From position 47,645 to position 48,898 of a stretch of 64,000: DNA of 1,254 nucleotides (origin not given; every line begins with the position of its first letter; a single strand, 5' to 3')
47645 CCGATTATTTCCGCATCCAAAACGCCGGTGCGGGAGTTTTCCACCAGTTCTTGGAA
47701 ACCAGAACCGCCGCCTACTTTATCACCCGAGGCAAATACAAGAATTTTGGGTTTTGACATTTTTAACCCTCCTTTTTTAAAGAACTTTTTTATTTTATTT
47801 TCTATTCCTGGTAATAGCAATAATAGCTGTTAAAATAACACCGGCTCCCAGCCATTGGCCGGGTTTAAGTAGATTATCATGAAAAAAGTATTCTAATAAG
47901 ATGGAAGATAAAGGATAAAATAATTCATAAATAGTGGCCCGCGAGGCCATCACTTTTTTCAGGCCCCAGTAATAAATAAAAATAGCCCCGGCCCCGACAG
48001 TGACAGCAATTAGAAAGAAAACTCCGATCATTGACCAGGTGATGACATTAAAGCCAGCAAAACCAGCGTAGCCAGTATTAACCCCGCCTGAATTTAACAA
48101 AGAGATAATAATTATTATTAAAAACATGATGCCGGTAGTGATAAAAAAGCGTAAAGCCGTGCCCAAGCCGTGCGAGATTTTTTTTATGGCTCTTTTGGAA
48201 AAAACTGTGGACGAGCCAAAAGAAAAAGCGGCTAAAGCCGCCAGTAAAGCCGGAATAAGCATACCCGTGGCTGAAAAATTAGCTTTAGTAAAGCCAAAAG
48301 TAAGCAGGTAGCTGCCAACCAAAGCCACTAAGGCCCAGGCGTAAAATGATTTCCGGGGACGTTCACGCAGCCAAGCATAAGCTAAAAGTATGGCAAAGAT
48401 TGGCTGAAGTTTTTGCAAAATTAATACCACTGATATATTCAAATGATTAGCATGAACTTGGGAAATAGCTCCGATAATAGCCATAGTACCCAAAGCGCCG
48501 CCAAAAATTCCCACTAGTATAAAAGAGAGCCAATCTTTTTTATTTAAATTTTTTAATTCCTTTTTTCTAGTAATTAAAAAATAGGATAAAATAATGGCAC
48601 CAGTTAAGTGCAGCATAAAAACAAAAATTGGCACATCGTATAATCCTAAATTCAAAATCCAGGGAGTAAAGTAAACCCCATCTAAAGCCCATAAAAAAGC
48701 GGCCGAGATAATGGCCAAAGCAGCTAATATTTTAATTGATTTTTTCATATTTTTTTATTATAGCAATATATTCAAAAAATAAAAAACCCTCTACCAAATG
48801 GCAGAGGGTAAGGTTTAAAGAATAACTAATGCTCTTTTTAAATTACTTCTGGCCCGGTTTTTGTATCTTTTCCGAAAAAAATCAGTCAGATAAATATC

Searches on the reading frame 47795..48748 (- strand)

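Call 77: search_protein_families(library=pfam, proteins=[window:47795-48748:-], max_evalue=0.001)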
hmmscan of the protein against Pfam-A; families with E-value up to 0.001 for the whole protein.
window:47795-48748:- (317 aa): 1 family
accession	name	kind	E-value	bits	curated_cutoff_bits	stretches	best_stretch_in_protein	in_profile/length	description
PF00892.27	EamA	-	4.2e-30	105.2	28.2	2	166-313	3-134/135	EamA-like transporter family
